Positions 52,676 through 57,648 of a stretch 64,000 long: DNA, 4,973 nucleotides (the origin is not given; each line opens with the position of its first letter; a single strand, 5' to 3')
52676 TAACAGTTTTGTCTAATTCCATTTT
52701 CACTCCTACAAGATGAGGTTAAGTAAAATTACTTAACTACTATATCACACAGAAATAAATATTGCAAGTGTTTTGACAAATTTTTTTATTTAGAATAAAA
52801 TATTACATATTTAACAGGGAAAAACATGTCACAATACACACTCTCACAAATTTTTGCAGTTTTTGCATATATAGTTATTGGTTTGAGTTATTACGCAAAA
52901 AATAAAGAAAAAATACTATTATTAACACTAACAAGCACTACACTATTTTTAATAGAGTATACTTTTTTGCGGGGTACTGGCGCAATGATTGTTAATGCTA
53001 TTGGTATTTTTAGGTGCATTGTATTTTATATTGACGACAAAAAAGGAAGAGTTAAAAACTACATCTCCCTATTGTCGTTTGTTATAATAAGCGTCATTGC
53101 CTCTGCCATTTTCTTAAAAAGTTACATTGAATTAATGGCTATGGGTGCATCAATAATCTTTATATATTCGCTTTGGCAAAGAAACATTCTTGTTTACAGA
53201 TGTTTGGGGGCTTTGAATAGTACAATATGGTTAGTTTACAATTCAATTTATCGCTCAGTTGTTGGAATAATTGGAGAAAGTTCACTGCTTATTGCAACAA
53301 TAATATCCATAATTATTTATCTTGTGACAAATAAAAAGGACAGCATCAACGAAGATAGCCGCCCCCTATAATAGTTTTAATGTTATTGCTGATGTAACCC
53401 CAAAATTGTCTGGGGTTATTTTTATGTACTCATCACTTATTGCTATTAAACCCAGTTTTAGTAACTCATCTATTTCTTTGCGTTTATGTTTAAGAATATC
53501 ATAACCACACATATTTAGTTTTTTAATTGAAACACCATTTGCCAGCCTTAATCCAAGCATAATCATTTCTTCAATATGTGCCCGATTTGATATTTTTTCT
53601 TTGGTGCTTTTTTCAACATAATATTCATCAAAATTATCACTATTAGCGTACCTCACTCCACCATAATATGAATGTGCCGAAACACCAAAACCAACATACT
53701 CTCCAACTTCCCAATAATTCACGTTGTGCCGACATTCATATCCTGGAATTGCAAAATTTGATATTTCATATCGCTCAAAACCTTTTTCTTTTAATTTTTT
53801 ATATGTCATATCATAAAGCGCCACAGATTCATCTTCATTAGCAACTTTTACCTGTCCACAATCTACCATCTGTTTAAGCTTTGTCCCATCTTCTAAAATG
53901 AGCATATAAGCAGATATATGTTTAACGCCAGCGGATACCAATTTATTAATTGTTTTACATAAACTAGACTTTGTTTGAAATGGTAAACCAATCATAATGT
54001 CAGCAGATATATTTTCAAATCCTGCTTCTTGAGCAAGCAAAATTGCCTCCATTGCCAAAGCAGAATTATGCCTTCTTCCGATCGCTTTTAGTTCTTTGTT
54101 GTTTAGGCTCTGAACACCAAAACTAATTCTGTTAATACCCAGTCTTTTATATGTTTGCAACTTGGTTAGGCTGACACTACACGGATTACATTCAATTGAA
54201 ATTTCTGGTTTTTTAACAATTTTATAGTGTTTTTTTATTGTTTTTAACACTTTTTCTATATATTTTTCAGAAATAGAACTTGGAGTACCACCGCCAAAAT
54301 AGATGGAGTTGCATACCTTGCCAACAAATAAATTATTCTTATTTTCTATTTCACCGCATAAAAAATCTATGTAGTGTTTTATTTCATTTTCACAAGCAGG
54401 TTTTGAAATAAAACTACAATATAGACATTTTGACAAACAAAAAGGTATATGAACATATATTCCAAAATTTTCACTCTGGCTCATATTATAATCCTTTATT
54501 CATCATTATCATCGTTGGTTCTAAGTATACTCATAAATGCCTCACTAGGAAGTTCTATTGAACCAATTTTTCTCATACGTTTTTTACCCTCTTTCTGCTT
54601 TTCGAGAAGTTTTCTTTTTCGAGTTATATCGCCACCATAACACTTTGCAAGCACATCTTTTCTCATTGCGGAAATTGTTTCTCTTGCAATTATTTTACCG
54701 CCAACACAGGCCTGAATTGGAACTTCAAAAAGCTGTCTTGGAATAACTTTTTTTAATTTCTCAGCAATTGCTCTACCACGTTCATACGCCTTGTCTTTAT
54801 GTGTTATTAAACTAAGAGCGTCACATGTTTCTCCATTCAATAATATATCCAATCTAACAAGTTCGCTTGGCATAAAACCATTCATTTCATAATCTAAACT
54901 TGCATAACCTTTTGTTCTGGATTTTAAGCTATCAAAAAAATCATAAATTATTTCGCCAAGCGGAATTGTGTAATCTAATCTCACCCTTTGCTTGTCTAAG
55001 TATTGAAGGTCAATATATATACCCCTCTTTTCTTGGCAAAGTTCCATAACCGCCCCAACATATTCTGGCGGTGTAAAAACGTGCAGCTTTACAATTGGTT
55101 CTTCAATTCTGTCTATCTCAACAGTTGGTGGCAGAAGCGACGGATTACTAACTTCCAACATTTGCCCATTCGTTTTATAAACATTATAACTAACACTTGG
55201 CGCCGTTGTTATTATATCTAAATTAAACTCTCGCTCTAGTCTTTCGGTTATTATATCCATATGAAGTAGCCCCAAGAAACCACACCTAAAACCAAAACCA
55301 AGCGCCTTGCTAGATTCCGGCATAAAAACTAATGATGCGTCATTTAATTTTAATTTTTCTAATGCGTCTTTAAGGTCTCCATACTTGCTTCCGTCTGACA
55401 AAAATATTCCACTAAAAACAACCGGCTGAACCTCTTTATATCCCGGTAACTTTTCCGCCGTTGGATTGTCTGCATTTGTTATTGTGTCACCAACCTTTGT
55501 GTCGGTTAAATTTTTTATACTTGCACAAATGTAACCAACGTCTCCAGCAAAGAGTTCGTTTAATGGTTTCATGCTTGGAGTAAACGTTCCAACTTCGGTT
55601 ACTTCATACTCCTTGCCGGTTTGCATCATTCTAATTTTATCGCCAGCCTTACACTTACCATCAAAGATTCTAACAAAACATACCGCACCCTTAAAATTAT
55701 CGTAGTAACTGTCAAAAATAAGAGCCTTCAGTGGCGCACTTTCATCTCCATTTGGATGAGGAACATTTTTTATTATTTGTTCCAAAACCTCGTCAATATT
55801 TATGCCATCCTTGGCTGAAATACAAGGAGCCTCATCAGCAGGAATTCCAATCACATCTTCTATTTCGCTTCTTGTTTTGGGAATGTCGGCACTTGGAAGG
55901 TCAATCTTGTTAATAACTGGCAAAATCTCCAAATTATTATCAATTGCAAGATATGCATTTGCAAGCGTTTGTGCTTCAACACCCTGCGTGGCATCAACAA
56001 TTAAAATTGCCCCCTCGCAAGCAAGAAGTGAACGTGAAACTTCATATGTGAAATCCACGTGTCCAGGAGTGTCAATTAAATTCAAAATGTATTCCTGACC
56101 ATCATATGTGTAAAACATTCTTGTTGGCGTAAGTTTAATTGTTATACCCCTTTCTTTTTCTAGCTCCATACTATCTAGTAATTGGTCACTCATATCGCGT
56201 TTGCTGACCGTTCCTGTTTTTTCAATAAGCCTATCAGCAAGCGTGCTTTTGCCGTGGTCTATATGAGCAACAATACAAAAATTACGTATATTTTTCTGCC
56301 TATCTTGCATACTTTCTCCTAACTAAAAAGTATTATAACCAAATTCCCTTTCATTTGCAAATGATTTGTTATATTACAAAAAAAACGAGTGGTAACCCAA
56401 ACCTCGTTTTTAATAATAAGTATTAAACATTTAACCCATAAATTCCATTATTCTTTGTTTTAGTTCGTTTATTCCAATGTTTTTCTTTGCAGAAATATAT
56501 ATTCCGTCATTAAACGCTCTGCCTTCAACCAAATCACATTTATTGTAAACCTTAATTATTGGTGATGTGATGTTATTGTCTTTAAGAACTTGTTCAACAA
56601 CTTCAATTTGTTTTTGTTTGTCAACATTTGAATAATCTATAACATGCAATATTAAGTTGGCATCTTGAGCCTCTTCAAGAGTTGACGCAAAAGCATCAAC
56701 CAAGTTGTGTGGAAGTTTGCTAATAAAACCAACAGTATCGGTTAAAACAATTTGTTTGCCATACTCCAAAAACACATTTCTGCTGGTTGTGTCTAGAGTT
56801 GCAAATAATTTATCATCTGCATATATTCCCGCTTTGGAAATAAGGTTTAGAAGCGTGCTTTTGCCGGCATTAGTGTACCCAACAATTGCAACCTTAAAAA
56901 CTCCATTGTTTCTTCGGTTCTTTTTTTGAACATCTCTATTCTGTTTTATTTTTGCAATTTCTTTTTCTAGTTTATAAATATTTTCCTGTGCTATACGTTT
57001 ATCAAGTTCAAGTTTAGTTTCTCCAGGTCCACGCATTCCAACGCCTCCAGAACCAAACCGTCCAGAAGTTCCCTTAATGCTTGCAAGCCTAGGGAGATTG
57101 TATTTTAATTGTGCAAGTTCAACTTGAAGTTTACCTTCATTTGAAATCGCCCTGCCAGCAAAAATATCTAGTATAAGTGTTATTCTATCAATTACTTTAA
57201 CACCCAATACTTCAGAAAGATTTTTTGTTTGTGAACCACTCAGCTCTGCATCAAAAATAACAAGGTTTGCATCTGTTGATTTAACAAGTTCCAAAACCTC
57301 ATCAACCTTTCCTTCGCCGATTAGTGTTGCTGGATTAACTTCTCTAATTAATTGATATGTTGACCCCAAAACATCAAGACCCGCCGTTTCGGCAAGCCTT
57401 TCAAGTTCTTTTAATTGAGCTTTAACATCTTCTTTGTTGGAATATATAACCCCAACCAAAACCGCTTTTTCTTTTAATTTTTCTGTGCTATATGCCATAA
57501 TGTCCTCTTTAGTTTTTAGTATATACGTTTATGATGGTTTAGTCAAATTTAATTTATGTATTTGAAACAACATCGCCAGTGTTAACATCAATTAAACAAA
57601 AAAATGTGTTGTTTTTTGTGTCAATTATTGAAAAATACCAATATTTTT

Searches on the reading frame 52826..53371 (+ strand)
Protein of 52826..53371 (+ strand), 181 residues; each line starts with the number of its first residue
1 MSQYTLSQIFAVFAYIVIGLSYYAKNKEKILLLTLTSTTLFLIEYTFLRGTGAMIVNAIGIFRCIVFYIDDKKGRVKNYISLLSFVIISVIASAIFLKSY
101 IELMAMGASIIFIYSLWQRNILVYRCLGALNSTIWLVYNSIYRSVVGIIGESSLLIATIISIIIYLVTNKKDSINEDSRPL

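Call 56: search_protein_families(library=pfam, proteins=[window:52826-53371:+], max_evalue=0.001)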
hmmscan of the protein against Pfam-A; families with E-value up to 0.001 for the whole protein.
window:52826-53371:+ (181 aa): 1 family
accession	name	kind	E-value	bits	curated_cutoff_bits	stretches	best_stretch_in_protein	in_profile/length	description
PF10688.14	Imp-YgjV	-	1.8e-21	77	23.5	1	6-163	2-153/159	Bacterial inner membrane protein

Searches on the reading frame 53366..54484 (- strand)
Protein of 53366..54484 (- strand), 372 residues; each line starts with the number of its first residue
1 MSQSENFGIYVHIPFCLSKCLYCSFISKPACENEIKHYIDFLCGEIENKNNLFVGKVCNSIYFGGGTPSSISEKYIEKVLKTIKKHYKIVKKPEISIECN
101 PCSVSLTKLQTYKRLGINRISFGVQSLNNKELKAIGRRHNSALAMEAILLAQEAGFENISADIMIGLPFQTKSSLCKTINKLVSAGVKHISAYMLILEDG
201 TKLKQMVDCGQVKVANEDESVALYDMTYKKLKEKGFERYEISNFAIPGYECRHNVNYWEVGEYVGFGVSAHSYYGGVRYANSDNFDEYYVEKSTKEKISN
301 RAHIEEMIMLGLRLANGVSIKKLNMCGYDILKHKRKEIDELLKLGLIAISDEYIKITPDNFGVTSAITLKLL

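Call 57: search_protein_families(library=pfam, proteins=[window:53366-54484:-], max_evalue=0.001)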
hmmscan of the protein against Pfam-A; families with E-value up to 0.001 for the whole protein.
window:53366-54484:- (372 aa): 2 families
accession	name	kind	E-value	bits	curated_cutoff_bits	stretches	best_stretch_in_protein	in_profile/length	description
PF04055.27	Radical_SAM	-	5.2e-24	85.7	29.5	1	10-181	1-165/166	Radical SAM superfamily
PF06969.22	HemN_C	-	7.2e-10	39.2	24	1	299-358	2-62/67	HemN C-terminal domain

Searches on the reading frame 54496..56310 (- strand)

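Call 57: search_protein_families(library=pfam, proteins=[window:54496-56310:-], max_evalue=0.001)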
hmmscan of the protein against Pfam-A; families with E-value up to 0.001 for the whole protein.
window:54496-56310:- (604 aa): 8 families
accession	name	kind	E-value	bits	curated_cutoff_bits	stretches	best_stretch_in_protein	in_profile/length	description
PF00009.33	GTP_EFTU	-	4.2e-54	183.4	26.5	1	6-184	1-187/188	Elongation factor Tu GTP binding domain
PF06421.17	LepA_C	-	2.4e-50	169.5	29.7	1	491-597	1-107/107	GTP-binding protein LepA C-terminus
PF00679.30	EFG_C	-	1e-21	77.2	27.9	1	402-488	2-87/89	Elongation factor G C-terminus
PF03144.31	GTP_EFTU_D2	-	5.6e-17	62.4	30.3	1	208-278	1-73/73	Elongation factor Tu domain 2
PF22042.2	EF-G_D2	-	6.7e-08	33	27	1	193-279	1-83/84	Elongation factor G domain 2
PF16658.11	RF3_C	-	0.00024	21.3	40.1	1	295-373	8-83/132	Class II release factor RF3, C-terminal domain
PF01926.29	MMR_HSR1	-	0.00048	20.6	21.9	0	14-135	5-113/113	50S ribosome-binding GTPase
PF00071.28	Ras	-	0.00048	20.2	21.6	1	53-183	27-160/162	Ras family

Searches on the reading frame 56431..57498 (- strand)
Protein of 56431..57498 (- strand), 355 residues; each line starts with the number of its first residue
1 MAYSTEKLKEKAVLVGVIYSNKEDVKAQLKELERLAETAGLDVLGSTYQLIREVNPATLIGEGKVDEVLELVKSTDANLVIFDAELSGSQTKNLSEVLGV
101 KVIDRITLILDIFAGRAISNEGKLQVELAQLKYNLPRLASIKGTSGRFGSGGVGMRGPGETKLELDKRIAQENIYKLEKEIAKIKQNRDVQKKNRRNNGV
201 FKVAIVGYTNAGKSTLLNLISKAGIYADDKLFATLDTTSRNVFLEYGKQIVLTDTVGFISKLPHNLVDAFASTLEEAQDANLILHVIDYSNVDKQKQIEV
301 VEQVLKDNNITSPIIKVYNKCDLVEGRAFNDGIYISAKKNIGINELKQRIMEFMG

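Call 57: search_protein_families(library=pfam, proteins=[window:56431-57498:-], max_evalue=0.001)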
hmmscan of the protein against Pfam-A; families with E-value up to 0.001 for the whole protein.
window:56431-57498:- (355 aa): 6 families
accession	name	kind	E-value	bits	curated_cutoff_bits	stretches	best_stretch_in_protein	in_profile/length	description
PF13167.11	GTP-bdg_N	-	1.3e-31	109.4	25.4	1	27-114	2-89/89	GTP-binding GTPase N-terminal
PF16360.10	GTP-bdg_M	-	1.9e-25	89.6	29.5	1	116-195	1-79/79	GTP-binding GTPase Middle Region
PF01926.29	MMR_HSR1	-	4.1e-20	72.4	21.9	1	202-320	1-113/113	50S ribosome-binding GTPase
PF02421.24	FeoB_N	-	8e-06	25.9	27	1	202-327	2-121/156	Ferrous iron transport protein B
PF16897.10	MMR_HSR1_Xtn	-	5.2e-05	23.6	35.2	1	294-352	38-102/106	C-terminal region of MMR_HSR1 domain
PF00350.29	Dynamin_N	-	0.00034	21.1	27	0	203-229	1-27/168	Dynamin family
